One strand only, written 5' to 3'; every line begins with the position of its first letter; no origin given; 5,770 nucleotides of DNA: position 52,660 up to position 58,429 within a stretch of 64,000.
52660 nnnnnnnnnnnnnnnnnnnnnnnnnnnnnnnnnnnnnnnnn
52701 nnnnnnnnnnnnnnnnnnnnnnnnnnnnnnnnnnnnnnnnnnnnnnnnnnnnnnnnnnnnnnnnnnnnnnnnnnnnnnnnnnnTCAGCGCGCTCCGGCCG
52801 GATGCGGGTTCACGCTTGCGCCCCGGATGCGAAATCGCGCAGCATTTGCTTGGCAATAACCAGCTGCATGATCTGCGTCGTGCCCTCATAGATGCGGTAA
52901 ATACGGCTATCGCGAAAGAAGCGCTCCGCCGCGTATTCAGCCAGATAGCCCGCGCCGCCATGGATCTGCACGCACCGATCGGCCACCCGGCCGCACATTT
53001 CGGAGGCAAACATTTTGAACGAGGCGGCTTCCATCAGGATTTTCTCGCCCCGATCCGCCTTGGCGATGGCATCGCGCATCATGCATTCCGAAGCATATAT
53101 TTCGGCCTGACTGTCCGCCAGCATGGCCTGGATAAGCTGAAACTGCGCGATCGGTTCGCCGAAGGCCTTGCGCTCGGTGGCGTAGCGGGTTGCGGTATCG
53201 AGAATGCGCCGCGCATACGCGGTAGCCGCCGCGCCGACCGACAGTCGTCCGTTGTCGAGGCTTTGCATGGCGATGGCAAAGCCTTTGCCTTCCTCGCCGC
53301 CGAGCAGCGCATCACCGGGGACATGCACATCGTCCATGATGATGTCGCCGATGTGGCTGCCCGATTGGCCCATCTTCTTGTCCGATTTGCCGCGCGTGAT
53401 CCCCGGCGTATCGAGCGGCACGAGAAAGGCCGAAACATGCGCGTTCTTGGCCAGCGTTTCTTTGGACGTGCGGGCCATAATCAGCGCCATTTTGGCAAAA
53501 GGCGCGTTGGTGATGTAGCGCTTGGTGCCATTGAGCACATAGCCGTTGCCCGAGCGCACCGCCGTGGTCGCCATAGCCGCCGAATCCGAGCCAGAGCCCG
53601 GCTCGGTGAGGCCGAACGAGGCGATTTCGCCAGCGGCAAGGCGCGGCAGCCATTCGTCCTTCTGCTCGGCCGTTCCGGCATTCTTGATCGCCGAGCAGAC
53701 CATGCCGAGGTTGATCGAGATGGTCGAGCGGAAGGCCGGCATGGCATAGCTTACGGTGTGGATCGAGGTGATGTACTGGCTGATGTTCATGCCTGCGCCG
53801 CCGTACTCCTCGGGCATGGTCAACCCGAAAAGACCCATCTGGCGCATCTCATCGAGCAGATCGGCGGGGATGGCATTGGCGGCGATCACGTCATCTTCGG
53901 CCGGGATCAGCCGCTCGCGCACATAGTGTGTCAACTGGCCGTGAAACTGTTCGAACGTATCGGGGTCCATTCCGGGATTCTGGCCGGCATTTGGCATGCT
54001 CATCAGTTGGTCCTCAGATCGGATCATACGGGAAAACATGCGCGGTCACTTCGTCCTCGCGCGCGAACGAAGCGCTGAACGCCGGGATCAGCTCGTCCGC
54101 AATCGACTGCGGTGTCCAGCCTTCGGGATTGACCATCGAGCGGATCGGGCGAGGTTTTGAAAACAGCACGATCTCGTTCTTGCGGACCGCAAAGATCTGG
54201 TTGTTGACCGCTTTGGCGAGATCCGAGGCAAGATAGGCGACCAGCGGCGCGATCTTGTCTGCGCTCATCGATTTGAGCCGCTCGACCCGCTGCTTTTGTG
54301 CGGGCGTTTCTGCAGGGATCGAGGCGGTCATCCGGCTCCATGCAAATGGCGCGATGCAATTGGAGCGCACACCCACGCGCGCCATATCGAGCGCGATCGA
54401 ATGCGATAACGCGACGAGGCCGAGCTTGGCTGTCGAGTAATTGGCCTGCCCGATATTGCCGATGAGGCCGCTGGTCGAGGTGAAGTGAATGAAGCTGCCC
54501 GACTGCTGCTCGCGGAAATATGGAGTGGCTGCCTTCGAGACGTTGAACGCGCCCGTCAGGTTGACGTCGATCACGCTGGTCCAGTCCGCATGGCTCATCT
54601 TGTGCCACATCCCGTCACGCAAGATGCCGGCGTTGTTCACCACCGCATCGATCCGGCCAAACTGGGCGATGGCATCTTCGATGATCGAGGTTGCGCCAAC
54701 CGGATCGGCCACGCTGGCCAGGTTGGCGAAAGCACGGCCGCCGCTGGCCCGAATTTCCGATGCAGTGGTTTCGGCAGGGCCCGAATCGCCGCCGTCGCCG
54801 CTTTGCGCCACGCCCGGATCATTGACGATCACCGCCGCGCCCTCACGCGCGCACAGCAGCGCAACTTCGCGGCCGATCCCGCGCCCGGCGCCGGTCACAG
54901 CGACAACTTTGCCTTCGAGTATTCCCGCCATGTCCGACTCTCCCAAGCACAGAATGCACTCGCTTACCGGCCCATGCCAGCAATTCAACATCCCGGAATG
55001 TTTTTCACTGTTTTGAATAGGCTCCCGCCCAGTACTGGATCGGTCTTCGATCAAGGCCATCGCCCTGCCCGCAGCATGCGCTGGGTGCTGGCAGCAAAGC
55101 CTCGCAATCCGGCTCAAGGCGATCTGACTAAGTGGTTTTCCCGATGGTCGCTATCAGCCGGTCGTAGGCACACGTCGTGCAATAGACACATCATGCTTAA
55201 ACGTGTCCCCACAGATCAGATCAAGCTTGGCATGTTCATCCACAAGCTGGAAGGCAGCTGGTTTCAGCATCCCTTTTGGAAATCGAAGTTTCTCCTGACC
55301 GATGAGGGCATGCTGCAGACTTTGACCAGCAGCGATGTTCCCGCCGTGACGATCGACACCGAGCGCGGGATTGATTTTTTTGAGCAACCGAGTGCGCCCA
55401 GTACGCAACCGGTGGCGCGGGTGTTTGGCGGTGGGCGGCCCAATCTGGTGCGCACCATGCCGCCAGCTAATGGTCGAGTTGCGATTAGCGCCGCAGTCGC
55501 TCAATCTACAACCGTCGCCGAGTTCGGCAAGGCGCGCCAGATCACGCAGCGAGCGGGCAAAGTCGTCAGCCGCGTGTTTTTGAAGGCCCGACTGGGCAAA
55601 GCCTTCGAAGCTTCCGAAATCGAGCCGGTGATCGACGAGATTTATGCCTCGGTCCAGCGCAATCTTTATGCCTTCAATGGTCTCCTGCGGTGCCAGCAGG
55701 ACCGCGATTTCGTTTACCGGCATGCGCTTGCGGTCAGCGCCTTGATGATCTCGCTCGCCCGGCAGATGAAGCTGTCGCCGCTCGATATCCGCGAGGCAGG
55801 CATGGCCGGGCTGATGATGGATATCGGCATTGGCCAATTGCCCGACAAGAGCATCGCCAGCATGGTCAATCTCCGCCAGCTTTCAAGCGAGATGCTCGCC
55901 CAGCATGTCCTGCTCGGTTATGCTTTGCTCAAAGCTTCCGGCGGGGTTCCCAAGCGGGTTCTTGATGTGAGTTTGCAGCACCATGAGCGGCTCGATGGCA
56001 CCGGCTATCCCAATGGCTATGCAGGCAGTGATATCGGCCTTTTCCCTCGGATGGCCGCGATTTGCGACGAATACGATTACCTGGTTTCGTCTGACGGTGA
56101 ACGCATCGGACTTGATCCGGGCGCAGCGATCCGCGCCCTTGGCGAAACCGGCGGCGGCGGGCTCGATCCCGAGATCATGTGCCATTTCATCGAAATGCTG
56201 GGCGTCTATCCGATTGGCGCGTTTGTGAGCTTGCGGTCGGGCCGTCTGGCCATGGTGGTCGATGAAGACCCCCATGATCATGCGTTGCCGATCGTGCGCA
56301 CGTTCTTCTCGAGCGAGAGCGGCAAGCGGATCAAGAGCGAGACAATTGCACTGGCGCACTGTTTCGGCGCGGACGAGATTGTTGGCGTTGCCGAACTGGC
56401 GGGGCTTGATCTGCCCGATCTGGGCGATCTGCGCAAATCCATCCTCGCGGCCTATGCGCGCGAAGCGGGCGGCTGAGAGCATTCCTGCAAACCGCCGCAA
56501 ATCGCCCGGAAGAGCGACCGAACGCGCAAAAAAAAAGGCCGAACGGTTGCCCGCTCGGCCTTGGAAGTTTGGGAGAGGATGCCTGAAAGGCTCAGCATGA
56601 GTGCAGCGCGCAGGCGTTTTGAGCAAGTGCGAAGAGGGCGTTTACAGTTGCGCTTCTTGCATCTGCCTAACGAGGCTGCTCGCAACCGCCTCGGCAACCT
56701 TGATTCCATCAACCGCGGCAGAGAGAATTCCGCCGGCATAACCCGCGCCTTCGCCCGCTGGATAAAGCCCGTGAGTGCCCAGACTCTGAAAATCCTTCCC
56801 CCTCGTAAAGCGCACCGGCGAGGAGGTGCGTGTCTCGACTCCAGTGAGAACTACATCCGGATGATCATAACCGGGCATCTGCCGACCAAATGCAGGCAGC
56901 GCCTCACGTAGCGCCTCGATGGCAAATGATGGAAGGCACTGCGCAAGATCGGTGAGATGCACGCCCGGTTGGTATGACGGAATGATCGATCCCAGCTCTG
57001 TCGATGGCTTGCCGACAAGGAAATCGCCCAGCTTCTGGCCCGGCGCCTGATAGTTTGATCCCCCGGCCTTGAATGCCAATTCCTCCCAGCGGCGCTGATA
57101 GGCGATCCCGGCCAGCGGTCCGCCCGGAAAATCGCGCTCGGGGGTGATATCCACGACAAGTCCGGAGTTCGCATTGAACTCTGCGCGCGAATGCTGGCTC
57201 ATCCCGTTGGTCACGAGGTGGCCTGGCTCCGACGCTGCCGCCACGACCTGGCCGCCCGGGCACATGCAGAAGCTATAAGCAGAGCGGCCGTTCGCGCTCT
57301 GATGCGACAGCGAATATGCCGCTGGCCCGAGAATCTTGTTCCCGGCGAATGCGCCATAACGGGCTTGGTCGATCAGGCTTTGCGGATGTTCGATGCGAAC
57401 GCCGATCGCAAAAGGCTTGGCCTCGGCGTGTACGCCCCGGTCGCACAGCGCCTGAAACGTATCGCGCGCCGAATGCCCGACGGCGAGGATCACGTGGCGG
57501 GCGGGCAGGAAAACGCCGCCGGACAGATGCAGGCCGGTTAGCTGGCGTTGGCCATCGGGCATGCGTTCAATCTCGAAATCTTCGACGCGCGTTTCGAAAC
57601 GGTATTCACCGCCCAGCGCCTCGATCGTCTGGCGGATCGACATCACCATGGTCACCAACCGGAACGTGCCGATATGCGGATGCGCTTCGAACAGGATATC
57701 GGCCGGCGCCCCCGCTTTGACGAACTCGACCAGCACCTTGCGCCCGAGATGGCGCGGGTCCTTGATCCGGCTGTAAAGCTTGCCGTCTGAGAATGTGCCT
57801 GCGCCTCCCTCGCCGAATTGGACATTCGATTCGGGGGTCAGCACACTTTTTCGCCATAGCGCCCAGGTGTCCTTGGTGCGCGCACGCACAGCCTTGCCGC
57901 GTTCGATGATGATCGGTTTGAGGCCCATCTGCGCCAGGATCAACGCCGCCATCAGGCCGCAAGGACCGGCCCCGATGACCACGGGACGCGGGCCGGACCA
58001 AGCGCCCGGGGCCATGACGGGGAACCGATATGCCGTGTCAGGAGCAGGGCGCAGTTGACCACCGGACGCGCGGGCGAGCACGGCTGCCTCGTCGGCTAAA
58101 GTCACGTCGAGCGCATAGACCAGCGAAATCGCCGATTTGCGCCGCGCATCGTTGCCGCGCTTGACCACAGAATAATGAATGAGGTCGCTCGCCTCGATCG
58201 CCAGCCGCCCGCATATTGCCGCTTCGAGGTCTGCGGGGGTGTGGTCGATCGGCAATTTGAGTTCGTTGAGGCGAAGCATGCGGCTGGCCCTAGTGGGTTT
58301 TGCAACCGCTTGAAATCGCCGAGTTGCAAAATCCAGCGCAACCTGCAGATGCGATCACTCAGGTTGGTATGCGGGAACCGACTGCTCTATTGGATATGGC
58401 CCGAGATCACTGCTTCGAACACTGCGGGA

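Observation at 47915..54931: Operon joining beta-oxidation to Mcd, Mct and Meh: candidate catabolic route for methyl-branched dicarboxylates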

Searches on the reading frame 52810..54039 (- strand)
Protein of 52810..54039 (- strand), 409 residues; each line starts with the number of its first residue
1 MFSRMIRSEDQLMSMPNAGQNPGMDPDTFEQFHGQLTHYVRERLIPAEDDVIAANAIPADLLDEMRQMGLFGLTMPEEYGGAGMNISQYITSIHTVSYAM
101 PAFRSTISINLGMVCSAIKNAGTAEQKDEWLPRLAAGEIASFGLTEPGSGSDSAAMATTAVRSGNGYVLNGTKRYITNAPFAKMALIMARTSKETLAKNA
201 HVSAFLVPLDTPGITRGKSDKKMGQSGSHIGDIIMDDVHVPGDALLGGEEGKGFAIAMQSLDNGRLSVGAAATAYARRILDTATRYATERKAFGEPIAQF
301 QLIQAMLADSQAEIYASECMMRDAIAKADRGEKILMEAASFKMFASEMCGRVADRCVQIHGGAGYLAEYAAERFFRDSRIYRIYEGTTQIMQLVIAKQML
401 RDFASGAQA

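Call 4: search_protein_families(library=pfam, proteins=[window:52810-54039:-])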
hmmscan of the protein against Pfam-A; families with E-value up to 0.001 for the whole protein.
window:52810-54039:- (409 aa): 7 families
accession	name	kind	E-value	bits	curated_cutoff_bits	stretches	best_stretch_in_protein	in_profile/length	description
PF00441.29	Acyl-CoA_dh_1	-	1.8e-47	161.7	22.4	1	251-400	1-150/150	Acyl-CoA dehydrogenase, C-terminal domain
PF02771.21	Acyl-CoA_dh_N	-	3e-26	92.5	22.9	1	30-138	5-113/113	Acyl-CoA dehydrogenase, N-terminal domain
PF02770.24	Acyl-CoA_dh_M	-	1.9e-25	89.3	33.3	1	141-238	1-97/97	Acyl-CoA dehydrogenase, middle domain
PF08028.16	Acyl-CoA_dh_2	-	2.3e-17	63.9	22.7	1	267-387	2-132/134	Acyl-CoA dehydrogenase, C-terminal domain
PF22924.1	ACOX_C_alpha1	-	9.2e-07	29.2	27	1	264-399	7-168/169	Acyl-CoA oxidase, C-alpha1 domain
PF11794.13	HpaB_N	-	7.9e-06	26.1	35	1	162-243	173-266/270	4-hydroxyphenylacetate 3-hydroxylase N terminal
PF14749.11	Acyl-CoA_ox_N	-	2.5e-05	25.2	25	1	103-139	83-119/120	Acyl-coenzyme A oxidase N-terminal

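Call 5: search_protein_families(library=ncbifam, proteins=[window:52810-54039:-])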
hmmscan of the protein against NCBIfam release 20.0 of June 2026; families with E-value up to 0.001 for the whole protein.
window:52810-54039:- (409 aa): 23 families
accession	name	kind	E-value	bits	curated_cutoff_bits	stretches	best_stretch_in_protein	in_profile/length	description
NF042972.1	AcrlCoAredClosAcrC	equivalog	1e-91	307.5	640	1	36-400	16-377/378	acryloyl-CoA reductase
NF058590.1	AcCoDHFadEBacil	equivalog_domain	1e-82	278.5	600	1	37-402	33-413/586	acyl-CoA dehydrogenase FadE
NF043006.1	CyhCrbnylCoADH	equivalog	3e-76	256.9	650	1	36-400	15-376/380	cyclohexane-1-carbonyl-CoA dehydrogenase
NF042439.1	SulpropCoADesulf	equivalog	3e-68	230.3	600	1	53-401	21-372/379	3-sulfinopropanoyl-CoA desulfinase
NF045552.1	GlutCoADH_Des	equivalog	2.8e-65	221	470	1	35-399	15-379/387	glutaryl-CoA dehydrogenase Acd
NF045652.1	ProlPCPDhRedW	equivalog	3.3e-60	203.9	650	1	67-399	42-373/376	L-prolyl-[peptidyl-carrier protein] dehydrogenase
NF008997.0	PRK12341.1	equivalog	4.4e-60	203.7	537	1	55-404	36-381/382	acyl-CoA dehydrogenase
TIGR03207.1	cyc_hxne_CoA_dh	equivalog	1.9e-59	201.3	575.35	1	37-398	13-370/372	cyclohexanecarboxyl-CoA dehydrogenase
NF053553.1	prodigi_MBC_PigA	equivalog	3.4e-56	191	500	1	36-399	16-379/381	prodigiosin MBC biosynthesis dehydrogenase PigA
NF002885.1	PRK03354.1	equivalog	2.3e-48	165.1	540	1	57-403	38-377/378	crotonobetainyl-CoA dehydrogenase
NF007000.1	PRK09463.1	subfamily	1.1e-41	143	600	1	55-364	72-397/726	acyl-CoA dehydrogenase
NF052270.1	Staph_DH_FadE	equivalog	1.7e-41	142.3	600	1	35-399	31-393/400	acyl-CoA dehydrogenase FadE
NF009586.0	PRK13026.1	subfamily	2.6e-39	135.2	608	1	53-364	105-432/777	acyl-CoA dehydrogenase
NF049984.1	Rv1679_FadE16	equivalog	1.1e-29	103.8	600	1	49-389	17-355/371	Rv1679 family acyl-CoA dehydrogenase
TIGR03204.1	pimC_large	equivalog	1.2e-28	100.1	623.85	1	75-338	59-315/395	pimeloyl-CoA dehydrogenase large subunit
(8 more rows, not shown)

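Call 38: search_solved_structures(query=window:52810-54039:-, max_evalue=1e-70)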
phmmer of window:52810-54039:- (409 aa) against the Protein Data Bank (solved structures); distinct sequences matched with E-value up to 1e-70: 14.
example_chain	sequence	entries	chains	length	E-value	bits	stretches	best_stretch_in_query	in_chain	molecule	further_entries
2vig_A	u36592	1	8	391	3.2e-79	269.9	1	27-406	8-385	SHORT-CHAIN SPECIFIC ACYL-COA DEHYDROGENASE,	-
7y0a_A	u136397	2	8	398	7.5e-79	268.7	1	26-405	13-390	Short-chain specific acyl-CoA dehydrogenase, mitochondrial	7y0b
8sgs_A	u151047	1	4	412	1.2e-78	267.9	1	26-404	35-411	Short-chain specific acyl-CoA dehydrogenase, mitochondrial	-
6fah_C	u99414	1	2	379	7.5e-76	258.8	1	48-401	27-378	Caffeyl-CoA reductase-Etf complex subunit CarC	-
1jqi_A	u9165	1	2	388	1.4e-75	257.9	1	26-404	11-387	short chain acyl-CoA dehydrogenase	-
1ws9_A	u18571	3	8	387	5.3e-75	256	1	32-401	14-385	acyl-CoA dehydrogenase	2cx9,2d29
4n5f_A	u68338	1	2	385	2.8e-74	253.6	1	57-399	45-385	Putative acyl-CoA dehydrogenase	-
4l1f_A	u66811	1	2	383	7.7e-74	252.2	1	39-402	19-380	Acyl-CoA dehydrogenase domain protein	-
5ol2_C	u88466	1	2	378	1.1e-73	251.6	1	45-400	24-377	Acyl-CoA dehydrogenase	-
4iv6_A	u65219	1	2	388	2.8e-73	250.3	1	38-400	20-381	Acyl-CoA dehydrogenase FadE3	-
5lnx_A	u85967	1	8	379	2.3e-72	247.3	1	37-400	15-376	Acyl-CoA dehydrogenase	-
4m9a_A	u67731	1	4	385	5.9e-72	246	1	55-399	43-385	Acyl-CoA dehydrogenase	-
1ukw_A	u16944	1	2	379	2.1e-71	244.1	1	34-400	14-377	acyl-CoA dehydrogenase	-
2dvl_A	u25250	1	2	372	9.3e-71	242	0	40-401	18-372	Acyl-CoA dehydrogenase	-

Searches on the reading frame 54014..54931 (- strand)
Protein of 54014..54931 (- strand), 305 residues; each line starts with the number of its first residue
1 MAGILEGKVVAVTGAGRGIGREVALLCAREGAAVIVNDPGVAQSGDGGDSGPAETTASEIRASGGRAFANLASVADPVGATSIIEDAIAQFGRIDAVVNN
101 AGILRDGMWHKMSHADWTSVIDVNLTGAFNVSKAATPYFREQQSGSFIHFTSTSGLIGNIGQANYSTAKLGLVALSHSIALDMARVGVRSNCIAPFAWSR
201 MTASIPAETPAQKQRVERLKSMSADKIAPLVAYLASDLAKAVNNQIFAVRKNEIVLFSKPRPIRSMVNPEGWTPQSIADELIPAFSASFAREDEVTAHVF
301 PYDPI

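Call 4: search_protein_families(library=pfam, proteins=[window:54014-54931:-])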
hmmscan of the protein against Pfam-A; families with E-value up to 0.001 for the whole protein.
window:54014-54931:- (305 aa): 3 families
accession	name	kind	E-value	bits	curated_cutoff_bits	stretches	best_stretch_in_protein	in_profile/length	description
PF00106.31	adh_short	-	5.4e-43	147.2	26.6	1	8-196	1-180/195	short chain dehydrogenase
PF13561.12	adh_short_C2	-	7.8e-39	134.1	27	1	14-249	1-231/236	Enoyl-(Acyl carrier protein) reductase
PF08659.16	KR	-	1.9e-19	70.7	22.6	1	11-178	4-162/180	KR domain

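Call 5: search_protein_families(library=ncbifam, proteins=[window:54014-54931:-])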
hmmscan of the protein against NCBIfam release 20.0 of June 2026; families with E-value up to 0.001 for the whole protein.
window:54014-54931:- (305 aa): 207 families (the best 25 are shown)
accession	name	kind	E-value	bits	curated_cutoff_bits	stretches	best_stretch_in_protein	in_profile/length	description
NF005861.0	PRK07791.1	subfamily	7.4e-74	248.8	373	1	3-281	2-284/300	SDR family oxidoreductase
NF005862.0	PRK07792.1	equivalog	1.1e-62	211.9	414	1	5-286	11-289/307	3-oxoacyl-ACP reductase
TIGR01830.1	3oxo_ACP_reduc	equivalog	7.2e-54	183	297.75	1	11-249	2-234/239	3-oxoacyl-[acyl-carrier-protein] reductase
NF004198.0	PRK05653.1-3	equivalog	2e-53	181.4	296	1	4-249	4-242/248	3-oxoacyl-ACP reductase FabG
NF009466.0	PRK12826.1-2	subfamily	8.7e-49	166.2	222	1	8-252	4-243/248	3-oxoacyl-ACP reductase FabG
TIGR03971.1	SDR_subfam_1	subfamily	9.8e-48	162.8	300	1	5-249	1-264/271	mycofactocin-coupled SDR family oxidoreductase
NF009546.0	PRK12935.1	equivalog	4.7e-45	154.1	418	1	5-245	4-238/247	acetoacetyl-CoA reductase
NF004197.0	PRK05653.1-1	equivalog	1.2e-44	152.8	332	1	3-249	3-242/249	3-oxoacyl-ACP reductase FabG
NF004791.0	PRK06138.1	equivalog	4.2e-44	150.7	312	1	5-247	3-243/252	SDR family oxidoreductase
NF006110.0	PRK08261.1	equivalog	3.1e-43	148.3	410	1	5-252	212-449/454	3-oxoacyl-ACP reductase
NF004200.0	PRK05653.1-5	equivalog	5.2e-43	147.3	273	1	9-249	4-237/242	3-oxoacyl-ACP reductase FabG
NF052558.1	MBtsdlDhBudC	equivalog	1.6e-42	145.8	270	1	6-249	2-237/250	meso-2,3-butanediol dehydrogenase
NF005559.1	PRK07231.1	subfamily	5.5e-42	144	215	1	5-246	2-240/249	glucose 1-dehydrogenase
TIGR01829.1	AcAcCoA_reduct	subfamily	3.5e-41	141.5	302.1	1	8-242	1-229/242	acetoacetyl-CoA reductase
NF009464.0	PRK12824.1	subfamily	1.7e-40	139.2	269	1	8-249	3-238/245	3-oxoacyl-ACP reductase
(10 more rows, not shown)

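Call 37: search_solved_structures(query=window:54014-54931:-, max_evalue=1e-35)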
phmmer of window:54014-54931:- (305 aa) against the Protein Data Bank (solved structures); distinct sequences matched with E-value up to 1e-35: 21.
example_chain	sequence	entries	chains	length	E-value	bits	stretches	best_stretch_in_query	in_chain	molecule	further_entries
2et6_A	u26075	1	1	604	3.3e-100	338.4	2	6-250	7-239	(3R)-hydroxyacyl-CoA dehydrogenase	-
3oml_A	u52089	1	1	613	2.4e-52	181.3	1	6-236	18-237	Peroxisomal Multifunctional Enzyme Type 2, CG3415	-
1zbq_A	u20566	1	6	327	6.1e-49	170.2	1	6-251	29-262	17-beta-hydroxysteroid dehydrogenase 4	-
1gz6_A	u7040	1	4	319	9.6e-49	169.5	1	6-283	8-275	ESTRADIOL 17 BETA-DEHYDROGENASE 4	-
3qlj_A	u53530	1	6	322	1.9e-44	155.4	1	3-254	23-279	Short chain dehydrogenase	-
3osu_A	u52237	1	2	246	3.7e-44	154.5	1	9-249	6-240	3-oxoacyl-[acyl-carrier-protein] reductase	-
3sj7_A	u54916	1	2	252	5e-44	154.1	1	8-249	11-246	3-oxoacyl-(Acyl-carrier-protein) reductase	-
7ulh_A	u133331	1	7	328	8.1e-43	150.1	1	1-270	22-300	Short chain dehydrogenase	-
4rzh_A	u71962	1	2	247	5e-41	144.2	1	5-249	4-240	3-oxoacyl-[acyl-carrier protein] reductase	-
3woh_A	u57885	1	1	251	7e-40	140.4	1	3-249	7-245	SiaM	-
7sub_A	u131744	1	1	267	2.2e-39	138.8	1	3-249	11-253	3-oxoacyl-reductase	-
4jro_A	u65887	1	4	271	3.2e-39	138.3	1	4-249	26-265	FabG protein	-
7lg9_A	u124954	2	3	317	5e-39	137.6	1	5-284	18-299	3-ketoacyl-ACP reductase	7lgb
4kzp_A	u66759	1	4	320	9.4e-39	136.7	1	5-281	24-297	Oxidoreductase, short chain dehydrogenase/reductase family protein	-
2hq1_A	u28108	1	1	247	1.3e-38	136.3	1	5-248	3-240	Glucose/ribitol dehydrogenase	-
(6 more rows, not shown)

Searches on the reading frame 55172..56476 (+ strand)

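Call 18: search_protein_families(library=pfam, proteins=[window:55172-56476:+], max_evalue=0.00001)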
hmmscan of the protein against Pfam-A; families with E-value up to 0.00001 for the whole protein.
window:55172-56476:+ (434 aa): 3 families
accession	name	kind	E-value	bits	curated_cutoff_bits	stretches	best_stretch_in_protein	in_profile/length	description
PF11871.13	DUF3391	-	2.6e-26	93.2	27.8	1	9-149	1-135/136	Domain of unknown function (DUF3391)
PF13487.12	HD_5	-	4.9e-21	75.6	27.2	1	180-335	13-170/170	HD domain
PF01966.28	HD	-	4.3e-06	27.4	22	1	181-303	1-115/116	HD domain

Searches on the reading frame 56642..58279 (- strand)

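Call 18: search_protein_families(library=pfam, proteins=[window:56642-58279:-], max_evalue=0.00001)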
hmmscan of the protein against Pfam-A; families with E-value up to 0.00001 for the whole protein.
window:56642-58279:- (545 aa): 3 families
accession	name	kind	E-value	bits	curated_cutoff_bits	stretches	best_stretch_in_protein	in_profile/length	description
PF21688.3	FAD-depend_C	-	4.1e-81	272.3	27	1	289-485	1-197/197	FAD-dependent protein, C-terminal domain-like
PF01266.30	DAO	-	2.9e-09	37.4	27.9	0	100-151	3-56/353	FAD dependent oxidoreductase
PF13738.12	Pyr_redox_3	-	1.3e-06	28.3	30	1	100-133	1-35/305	Pyridine nucleotide-disulphide oxidoreductase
